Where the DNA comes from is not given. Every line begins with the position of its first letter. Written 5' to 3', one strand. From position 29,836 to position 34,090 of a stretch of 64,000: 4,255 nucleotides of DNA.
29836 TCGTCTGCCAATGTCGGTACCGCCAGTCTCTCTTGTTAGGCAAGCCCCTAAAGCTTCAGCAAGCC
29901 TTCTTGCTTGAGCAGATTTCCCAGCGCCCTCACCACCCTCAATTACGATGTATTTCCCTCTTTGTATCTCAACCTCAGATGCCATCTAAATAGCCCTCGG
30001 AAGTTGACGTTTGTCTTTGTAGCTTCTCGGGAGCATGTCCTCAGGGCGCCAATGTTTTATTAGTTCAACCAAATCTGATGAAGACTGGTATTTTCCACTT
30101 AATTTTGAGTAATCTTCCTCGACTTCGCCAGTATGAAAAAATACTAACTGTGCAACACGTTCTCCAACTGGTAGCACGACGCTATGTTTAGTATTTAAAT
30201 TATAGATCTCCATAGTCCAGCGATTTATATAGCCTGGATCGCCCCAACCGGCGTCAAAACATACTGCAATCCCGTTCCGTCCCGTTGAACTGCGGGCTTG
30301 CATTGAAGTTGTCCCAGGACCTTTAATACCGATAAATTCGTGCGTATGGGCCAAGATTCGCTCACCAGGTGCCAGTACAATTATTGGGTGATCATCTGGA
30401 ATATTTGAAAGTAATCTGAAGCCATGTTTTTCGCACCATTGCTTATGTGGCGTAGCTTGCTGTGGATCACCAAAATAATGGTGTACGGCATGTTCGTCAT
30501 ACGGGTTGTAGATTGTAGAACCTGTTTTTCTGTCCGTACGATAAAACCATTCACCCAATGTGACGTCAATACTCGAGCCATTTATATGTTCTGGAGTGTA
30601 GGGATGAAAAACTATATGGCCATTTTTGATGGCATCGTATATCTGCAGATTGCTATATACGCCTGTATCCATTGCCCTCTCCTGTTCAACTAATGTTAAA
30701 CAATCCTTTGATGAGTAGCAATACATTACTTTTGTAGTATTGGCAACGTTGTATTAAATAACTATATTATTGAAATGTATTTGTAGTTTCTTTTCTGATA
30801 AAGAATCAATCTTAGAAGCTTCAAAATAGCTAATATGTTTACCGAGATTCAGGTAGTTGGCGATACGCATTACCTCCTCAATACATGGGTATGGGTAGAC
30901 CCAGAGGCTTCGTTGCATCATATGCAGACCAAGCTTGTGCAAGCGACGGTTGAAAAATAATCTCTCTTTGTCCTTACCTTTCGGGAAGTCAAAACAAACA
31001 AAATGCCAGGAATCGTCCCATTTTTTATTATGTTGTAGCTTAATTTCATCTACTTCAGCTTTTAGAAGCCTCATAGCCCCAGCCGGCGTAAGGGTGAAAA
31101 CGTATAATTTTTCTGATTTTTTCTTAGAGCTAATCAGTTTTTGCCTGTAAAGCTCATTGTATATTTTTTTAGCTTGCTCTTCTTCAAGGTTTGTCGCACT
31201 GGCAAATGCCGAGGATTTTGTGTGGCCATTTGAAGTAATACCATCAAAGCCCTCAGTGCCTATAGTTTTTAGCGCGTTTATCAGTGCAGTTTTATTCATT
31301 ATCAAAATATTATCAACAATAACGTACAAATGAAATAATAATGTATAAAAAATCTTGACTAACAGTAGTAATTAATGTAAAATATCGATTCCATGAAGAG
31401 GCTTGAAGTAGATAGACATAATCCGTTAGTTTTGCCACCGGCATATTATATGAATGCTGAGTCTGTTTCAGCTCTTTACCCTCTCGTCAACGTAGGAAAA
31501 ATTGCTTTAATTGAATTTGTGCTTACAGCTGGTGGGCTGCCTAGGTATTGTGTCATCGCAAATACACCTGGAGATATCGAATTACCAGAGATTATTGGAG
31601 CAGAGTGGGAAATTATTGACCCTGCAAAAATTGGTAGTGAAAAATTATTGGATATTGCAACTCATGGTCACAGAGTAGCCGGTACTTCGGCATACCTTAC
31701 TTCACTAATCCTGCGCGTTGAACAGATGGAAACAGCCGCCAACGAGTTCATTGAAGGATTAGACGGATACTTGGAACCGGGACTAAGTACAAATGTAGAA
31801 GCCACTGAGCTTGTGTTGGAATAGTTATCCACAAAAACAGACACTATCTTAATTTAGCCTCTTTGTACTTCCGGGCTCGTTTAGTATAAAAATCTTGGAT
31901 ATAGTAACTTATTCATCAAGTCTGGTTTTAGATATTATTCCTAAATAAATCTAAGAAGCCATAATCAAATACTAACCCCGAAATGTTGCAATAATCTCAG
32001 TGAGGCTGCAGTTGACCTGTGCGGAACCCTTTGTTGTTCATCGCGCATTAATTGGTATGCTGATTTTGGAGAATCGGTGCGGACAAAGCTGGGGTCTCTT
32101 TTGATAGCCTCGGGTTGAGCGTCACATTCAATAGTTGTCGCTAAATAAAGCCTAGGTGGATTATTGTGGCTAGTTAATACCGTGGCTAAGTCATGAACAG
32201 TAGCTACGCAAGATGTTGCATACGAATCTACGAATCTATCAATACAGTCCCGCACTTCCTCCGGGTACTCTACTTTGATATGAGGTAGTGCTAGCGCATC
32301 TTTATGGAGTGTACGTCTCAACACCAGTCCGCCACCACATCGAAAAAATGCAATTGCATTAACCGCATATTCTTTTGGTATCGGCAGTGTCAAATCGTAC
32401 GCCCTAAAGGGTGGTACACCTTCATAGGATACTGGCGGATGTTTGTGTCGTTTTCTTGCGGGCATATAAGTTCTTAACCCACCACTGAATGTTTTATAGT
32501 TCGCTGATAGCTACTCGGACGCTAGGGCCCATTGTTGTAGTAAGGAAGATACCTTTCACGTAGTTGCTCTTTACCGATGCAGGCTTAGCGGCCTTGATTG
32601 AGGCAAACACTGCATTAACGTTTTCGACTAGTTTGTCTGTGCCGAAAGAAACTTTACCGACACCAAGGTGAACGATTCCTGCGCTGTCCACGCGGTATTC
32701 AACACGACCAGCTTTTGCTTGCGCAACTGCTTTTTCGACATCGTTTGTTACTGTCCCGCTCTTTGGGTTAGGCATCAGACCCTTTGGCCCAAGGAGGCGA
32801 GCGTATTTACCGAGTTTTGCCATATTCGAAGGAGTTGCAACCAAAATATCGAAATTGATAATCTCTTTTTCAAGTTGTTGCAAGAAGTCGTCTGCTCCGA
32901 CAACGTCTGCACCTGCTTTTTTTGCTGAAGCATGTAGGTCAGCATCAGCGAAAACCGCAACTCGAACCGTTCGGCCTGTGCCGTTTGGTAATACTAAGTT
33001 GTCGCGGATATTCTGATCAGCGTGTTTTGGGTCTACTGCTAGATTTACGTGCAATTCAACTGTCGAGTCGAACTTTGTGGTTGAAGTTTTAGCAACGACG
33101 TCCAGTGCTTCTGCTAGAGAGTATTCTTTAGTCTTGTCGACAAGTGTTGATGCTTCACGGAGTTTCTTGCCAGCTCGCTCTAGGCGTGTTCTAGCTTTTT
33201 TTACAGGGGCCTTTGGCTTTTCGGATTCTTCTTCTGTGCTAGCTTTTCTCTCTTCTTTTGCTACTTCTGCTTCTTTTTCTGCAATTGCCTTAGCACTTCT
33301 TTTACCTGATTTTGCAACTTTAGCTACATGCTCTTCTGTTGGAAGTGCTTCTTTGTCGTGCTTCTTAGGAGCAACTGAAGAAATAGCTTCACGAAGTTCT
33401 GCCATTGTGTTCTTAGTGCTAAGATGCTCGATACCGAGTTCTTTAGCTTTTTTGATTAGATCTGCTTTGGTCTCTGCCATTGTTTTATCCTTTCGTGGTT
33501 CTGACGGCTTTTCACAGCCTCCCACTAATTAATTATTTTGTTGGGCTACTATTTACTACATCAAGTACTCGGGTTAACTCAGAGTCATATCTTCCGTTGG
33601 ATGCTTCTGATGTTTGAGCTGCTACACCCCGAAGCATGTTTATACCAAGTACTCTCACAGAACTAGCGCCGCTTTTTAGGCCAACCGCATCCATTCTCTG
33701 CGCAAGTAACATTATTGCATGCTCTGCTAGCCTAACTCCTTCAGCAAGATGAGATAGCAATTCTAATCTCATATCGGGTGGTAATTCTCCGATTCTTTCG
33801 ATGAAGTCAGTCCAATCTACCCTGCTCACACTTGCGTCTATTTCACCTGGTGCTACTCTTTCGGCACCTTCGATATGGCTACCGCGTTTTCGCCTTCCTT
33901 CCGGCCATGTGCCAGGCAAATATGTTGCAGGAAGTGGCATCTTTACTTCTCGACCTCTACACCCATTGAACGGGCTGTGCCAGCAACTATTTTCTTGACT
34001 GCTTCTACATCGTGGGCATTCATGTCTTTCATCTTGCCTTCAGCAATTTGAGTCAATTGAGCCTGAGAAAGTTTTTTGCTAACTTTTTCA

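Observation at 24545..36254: The secE-nusG-rplKAJL block is broken by a ~7 kb accessory insert between rplA and rplJ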

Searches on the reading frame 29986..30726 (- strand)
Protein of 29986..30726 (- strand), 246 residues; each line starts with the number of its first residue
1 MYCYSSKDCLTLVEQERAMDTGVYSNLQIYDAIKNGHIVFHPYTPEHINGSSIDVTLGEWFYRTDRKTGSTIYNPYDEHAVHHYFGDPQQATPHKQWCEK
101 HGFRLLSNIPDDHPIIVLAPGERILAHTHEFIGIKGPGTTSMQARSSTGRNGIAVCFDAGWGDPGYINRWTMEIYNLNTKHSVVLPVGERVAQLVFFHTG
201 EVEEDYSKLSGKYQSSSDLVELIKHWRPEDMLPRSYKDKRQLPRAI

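Call 4: search_protein_families(library=pfam, proteins=[window:29986-30726:-], max_evalue=0.01)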
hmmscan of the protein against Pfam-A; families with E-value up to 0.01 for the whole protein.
window:29986-30726:- (246 aa): 2 families
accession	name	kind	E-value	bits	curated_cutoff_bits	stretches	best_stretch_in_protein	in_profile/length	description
PF22769.1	DCD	-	1.7e-32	113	27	1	24-198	2-152/153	dCTP deaminase-like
PF00692.24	dUTPase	-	0.00022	21.5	22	1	118-201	26-106/129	dUTPase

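Call 92: search_protein_families(library=ncbifam, proteins=[window:29986-30672:-], max_evalue=0.001)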
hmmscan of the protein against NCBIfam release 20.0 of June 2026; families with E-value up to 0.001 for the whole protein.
window:29986-30672:- (228 aa): 4 families
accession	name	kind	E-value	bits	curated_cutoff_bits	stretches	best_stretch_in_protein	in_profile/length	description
TIGR02274.1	dCTP_deam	equivalog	8.3e-27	94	92.8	1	8-201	4-175/180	dCTP deaminase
TIGR00576.1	dut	superfamily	1.3e-06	28.2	102.55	1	70-183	9-118/143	dUTP diphosphatase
NF001862.0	PRK00601.1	equivalog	5.3e-06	26.1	103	1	71-185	16-127/150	dUTP diphosphatase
NF002598.0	PRK02253.1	equivalog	0.00014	21.4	130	1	98-197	71-163/167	deoxyuridine 5'-triphosphate nucleotidohydrolase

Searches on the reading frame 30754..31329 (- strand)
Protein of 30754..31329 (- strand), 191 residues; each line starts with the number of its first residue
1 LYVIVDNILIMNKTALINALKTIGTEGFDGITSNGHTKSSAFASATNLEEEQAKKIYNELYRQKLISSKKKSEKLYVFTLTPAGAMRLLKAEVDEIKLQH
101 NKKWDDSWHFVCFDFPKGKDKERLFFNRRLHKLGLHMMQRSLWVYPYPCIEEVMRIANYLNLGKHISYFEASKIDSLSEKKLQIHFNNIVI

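Call 3: search_protein_families(library=pfam, proteins=[window:30754-31329:-], max_evalue=0.01)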
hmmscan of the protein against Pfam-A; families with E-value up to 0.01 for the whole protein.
window:30754-31329:- (191 aa): 4 families
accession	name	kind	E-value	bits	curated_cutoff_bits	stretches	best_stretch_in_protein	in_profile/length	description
PF20803.2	PaaX_M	-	3.2e-17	62.8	24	1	102-179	2-79/83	PaaX protein central Cas2-like domain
PF24121.1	Cas8b_N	-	0.00025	21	27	1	49-144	43-133/265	Type I-B CRISPR Cas8b N-terminal domain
PF09382.16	RQC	-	0.00027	21.2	23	1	31-99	42-106/114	RQC domain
PF04458.17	DUF505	-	0.0025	16.7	28.7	1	46-111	25-89/622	Protein of unknown function (DUF505)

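Call 19: search_protein_families(library=padloc, proteins=[window:30754-31329:-], max_evalue=0.01)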
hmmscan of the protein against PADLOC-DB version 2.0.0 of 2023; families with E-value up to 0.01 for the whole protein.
window:30754-31329:- (191 aa): 2 families
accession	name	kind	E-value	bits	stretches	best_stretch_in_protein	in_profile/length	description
PDLC00935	Cas2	-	0.00031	19.1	1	109-143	3-38/96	CRISPR-associated endonuclease Cas2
PDLC02068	Cas2_II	-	0.0014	16.3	1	105-145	20-63/137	-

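Call 20: search_protein_families(library=phrogs, proteins=[window:30754-31329:-], max_evalue=0.01)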
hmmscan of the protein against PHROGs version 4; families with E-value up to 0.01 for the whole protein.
window:30754-31329:- (191 aa): 0 families

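Call 92: search_protein_families(library=ncbifam, proteins=[window:30754-31299:-], max_evalue=0.001)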
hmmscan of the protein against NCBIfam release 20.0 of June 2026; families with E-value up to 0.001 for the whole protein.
window:30754-31299:- (181 aa): 1 family
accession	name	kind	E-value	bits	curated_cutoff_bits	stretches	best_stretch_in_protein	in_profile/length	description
TIGR02277.1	PaaX_trns_reg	equivalog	6.1e-05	22.7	264.55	1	51-149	45-139/279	phenylacetic acid degradation operon negative regulatory protein PaaX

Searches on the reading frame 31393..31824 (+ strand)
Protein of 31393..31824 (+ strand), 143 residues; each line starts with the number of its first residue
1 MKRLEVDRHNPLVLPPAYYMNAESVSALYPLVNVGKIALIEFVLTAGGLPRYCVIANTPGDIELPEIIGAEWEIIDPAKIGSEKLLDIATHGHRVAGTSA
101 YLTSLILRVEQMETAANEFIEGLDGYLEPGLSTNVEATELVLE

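Call 3: search_protein_families(library=pfam, proteins=[window:31393-31824:+], max_evalue=0.01)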
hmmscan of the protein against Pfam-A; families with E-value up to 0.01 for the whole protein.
window:31393-31824:+ (143 aa): 0 families

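Call 19: search_protein_families(library=padloc, proteins=[window:31393-31824:+], max_evalue=0.01)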
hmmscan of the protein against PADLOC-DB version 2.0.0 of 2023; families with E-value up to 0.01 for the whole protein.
window:31393-31824:+ (143 aa): 0 families

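Call 20: search_protein_families(library=phrogs, proteins=[window:31393-31824:+], max_evalue=0.01)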
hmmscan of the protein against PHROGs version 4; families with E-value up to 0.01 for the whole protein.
window:31393-31824:+ (143 aa): 0 families

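Call 71: find_homologous_proteins(query=window:31393-31824:+, max_evalue=0.001)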
Query window:31393-31824:+ (143 aa): 1 proteins with E <= 0.001 among 25 candidates.
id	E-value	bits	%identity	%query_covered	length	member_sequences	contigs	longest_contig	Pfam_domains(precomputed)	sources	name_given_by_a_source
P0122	1.7e-72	260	100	87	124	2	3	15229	-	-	-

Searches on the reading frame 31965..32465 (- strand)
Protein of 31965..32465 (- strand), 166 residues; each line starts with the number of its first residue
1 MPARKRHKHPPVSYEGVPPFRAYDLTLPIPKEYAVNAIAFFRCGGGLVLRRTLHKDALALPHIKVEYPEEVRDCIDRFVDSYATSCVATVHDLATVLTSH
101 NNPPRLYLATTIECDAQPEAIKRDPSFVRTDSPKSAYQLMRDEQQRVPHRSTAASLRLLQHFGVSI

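Call 3: search_protein_families(library=pfam, proteins=[window:31965-32465:-], max_evalue=0.01)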
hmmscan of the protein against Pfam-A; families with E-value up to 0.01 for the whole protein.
window:31965-32465:- (166 aa): 0 families

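Call 19: search_protein_families(library=padloc, proteins=[window:31965-32465:-], max_evalue=0.01)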
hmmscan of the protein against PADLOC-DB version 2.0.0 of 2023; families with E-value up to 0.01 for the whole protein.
window:31965-32465:- (166 aa): 0 families

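Call 20: search_protein_families(library=phrogs, proteins=[window:31965-32465:-], max_evalue=0.01)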
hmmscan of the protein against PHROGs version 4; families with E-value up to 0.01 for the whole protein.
window:31965-32465:- (166 aa): 0 families

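Call 69: find_homologous_proteins(query=window:31965-32465:-, max_evalue=0.001)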
Query window:31965-32465:- (166 aa): 1 proteins with E <= 0.001 among 36 candidates.
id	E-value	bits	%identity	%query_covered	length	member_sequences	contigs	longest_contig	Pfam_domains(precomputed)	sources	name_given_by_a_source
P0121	8.3e-108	375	100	100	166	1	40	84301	-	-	-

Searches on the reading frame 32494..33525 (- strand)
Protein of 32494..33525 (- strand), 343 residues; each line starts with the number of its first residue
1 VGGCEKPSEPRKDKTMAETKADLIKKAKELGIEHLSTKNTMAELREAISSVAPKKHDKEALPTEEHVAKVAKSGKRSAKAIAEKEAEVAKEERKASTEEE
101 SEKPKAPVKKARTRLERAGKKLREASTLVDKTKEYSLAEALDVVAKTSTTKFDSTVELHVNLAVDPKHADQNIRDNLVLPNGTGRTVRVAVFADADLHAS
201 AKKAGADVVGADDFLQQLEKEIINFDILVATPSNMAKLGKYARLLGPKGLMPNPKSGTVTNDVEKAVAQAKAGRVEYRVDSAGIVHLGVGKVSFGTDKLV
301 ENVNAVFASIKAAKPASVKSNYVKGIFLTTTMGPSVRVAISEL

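Call 3: search_protein_families(library=pfam, proteins=[window:32494-33525:-], max_evalue=0.01)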
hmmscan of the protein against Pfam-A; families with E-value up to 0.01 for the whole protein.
window:32494-33525:- (343 aa): 1 family
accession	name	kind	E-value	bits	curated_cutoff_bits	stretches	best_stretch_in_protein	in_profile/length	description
PF00687.26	Ribosomal_L1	-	1e-58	198.6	32.2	1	145-334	2-198/198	Ribosomal protein L1p/L10e family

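Call 5: find_related_loci(query=window:32494-33525:-, collection=genome_contigs, flank=10000)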
Query window:32494-33525:- (343 aa) in genome_contigs; peptide patterns used: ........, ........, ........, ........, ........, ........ (x = any residue, [..] = any of these).
600 stretches matched a pattern (row limit reached: there are more); 544 encode a relative of the query (tblastn E <= 1e-3); the best 80 are kept; 80 distinct loci.
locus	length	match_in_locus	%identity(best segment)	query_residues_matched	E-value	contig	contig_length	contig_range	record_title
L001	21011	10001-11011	61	20-343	1e-123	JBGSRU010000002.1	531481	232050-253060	MAG: Candidatus Saccharimonadales bacterium isolate JTS-AC366 k141_2960951, whole genome shotgun sequence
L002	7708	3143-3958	61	69-338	7e-108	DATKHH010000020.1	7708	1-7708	MAG TPA_asm: Candidatus Saccharimonadia bacterium isolate SMAG_U14572 k141_219466, whole genome shotgun sequence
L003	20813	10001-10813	62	71-342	5e-106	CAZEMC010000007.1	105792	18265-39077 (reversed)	MAG TPA_asm: uncultured Candidatus Saccharibacteria bacterium isolate SRP342105_co1_113 genome assembly, contig: NODE_22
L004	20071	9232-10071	62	63-342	3e-106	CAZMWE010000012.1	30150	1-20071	MAG TPA_asm: uncultured Candidatus Saccharibacteria bacterium isolate binchicken_co54_327 genome assembly, contig: NODE_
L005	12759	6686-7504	64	74-343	1e-104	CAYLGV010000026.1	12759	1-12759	MAG TPA_asm: uncultured Candidatus Saccharibacteria bacterium isolate SRP296810_co1_372 genome assembly, contig: NODE_56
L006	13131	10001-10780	64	81-342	9e-103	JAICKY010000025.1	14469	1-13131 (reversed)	MAG: Candidatus Saccharibacteria bacterium isolate GZL_HY_2_bin.96 k141_3683587_length_14469_cov_10.0137, whole genome s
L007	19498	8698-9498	62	74-342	7e-103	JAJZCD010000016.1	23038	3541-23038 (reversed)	MAG: bacterium isolate JA1.bin59 NODE_1626_length_23038_cov_2.267688, whole genome shotgun sequence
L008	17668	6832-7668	60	69-343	4e-101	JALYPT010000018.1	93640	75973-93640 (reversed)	MAG: bacterium isolate MDV bin44 SD1454-56_k127_828835, whole genome shotgun sequence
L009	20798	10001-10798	63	71-342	1e-100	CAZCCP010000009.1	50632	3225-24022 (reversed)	MAG TPA_asm: uncultured Candidatus Saccharibacteria bacterium isolate SRP200132_co1_638 genome assembly, contig: NODE_10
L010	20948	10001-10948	53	36-341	1e-98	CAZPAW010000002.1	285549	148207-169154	MAG TPA_asm: uncultured Candidatus Saccharibacteria bacterium isolate SRP300315_co1_57 genome assembly, contig: NODE_8_l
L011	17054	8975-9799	61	71-343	6e-93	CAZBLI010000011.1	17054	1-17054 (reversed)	MAG TPA_asm: uncultured Candidatus Saccharibacteria bacterium isolate binchicken_co118_5 genome assembly, contig: NODE_3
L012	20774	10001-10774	47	90-338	8e-74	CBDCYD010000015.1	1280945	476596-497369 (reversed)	MAG: Hyphomicrobiaceae bacterium isolate 59900f9e-db51-4c3c-8372-06b45ed05b8c genome assembly, contig: contig_15, whole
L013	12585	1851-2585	51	93-338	2e-73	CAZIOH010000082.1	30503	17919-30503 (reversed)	MAG TPA_asm: uncultured Myxococcales bacterium isolate binchicken_co54_403 genome assembly, contig: NODE_2513_length_305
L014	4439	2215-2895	48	117-343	9e-72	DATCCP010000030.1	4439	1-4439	MAG TPA_asm: Candidatus Krumholzibacteriaceae bacterium isolate SMAG_U7702 k141_2182, whole genome shotgun sequence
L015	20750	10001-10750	47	88-338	1e-71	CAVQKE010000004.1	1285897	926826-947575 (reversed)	MAG: uncultured delta proteobacterium isolate MFD02579.bin.1.26 genome assembly, contig: contig_6522, whole genome shotg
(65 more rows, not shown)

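Call 18: search_protein_families(library=pfam, proteins=[L004:10452-12143:-, L011:9815-10567:+, L001:5790-6929:+, L011:11345-13675:+], max_evalue=0.01)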
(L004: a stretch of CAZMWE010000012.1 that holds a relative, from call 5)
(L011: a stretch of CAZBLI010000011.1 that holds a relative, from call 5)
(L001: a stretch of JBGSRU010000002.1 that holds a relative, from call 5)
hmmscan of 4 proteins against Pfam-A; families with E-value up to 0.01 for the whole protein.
L004:10452-12143:- (563 aa): 2 families
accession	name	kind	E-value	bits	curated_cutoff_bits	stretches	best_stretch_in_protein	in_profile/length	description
PF09924.15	LPG_synthase_C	-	7.2e-66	222.7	27.5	1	246-542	2-298/298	Phosphatidylglycerol lysyltransferase, C-terminal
PF16995.10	tRNA-synt_2_TM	-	0.00072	19.8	26.8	1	25-162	8-153/215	Transmembrane region of lysyl-tRNA synthetase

L011:9815-10567:+ (250 aa): 2 families
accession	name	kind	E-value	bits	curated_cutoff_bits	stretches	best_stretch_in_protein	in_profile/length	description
PF21448.3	DNMK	-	4.4e-08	33.5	27.1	1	115-227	117-230/232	Deoxynucleotide monophosphate kinase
PF04275.20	P-mevalo_kinase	-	0.007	16.7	33.8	0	118-182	50-110/114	Phosphomevalonate kinase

L001:5790-6929:+ (379 aa): 8 families
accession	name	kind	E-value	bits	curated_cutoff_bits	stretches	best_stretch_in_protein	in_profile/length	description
PF02518.31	HATPase_c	-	2.7e-26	92.6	26.4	1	274-377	6-108/111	Histidine kinase-, DNA gyrase B-, and HSP90-like ATPase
PF00512.31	HisKA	-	4.4e-11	43.1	26.9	1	155-223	2-66/66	His Kinase A (phospho-acceptor) domain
PF13581.12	HATPase_c_2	-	6.8e-06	26.5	27.4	1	269-354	31-110/127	Histidine kinase-like ATPase domain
PF00989.32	PAS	-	1e-05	25.9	22.6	1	32-68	2-38/113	PAS fold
PF13188.13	PAS_8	-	0.00013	22.2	21.8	1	31-78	1-47/65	PAS domain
PF13589.12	HATPase_c_3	-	0.0009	19.7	25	1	278-343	7-71/137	Histidine kinase-, DNA gyrase B-, and HSP90-like ATPase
PF13426.13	PAS_9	-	0.0023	18.6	27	1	42-146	2-102/103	PAS domain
PF12860.13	PAS_7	-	0.0044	17.6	27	0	37-151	1-113/115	PAS fold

L011:11345-13675:+ (776 aa): 7 families
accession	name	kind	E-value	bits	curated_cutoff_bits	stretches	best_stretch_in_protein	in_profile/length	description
PF02511.20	Thy1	-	3.7e-33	115.4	24.8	2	289-502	10-191/191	Thymidylate synthase complementing protein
PF02223.23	Thymidylate_kin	-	1e-29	104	27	1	14-203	1-185/185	Thymidylate kinase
PF13521.12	AAA_28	-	7.7e-05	23.4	27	1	12-158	2-129/164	AAA domain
PF25199.1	nSTAND_NTPase5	-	0.00017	21.8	34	1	4-65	36-98/145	Novel STAND NTPase 5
PF01712.25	dNK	-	0.00019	21.7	27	1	12-194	1-179/203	Deoxynucleoside kinase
PF13401.12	AAA_22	-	0.00026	21.7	27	0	9-73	5-68/130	AAA domain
PF20720.3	nSTAND3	-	0.0074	16.4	27.2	0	9-48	17-56/155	Novel STAND NTPase 3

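Call 92: search_protein_families(library=ncbifam, proteins=[window:32494-33480:-], max_evalue=0.001)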
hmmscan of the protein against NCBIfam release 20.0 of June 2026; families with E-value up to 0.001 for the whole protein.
window:32494-33480:- (328 aa): 3 families
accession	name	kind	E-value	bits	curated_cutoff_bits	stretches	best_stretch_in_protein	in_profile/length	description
TIGR01169.1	rplA_bact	equivalog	6.4e-91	303.8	216.3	1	103-327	2-226/227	50S ribosomal protein L1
NF003244.0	PRK04203.1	equivalog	3.9e-31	108.2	203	1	123-324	9-215/216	50S ribosomal protein L1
TIGR01170.1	rplA_mito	equivalog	5.1e-23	81.5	129.05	1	122-258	3-140/140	ribosomal protein uL1, mitochondrial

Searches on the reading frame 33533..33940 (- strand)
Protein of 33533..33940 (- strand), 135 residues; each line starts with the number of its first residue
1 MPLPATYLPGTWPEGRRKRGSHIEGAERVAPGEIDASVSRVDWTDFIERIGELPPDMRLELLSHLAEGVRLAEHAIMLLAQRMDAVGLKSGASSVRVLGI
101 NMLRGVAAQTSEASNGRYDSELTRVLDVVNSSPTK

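Call 3: search_protein_families(library=pfam, proteins=[window:33533-33940:-], max_evalue=0.01)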
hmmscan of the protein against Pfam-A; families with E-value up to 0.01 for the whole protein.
window:33533-33940:- (135 aa): 0 families

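Call 19: search_protein_families(library=padloc, proteins=[window:33533-33940:-], max_evalue=0.01)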
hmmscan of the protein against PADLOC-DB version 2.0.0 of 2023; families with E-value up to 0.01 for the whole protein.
window:33533-33940:- (135 aa): 0 families

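Call 20: search_protein_families(library=phrogs, proteins=[window:33533-33940:-], max_evalue=0.01)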
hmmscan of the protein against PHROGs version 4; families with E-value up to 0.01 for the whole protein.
window:33533-33940:- (135 aa): 0 families

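Call 79: search_protein_representatives(protein=window:33533-33940:-)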
Query: 135 residues. Proteins with E-value up to 0.001 (for the whole library): 1; up to 1e-10: 1; up to 1e-30: 1. The best 1 are listed.
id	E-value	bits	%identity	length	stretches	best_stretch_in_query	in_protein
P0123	1.2e-81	287.6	100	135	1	1-135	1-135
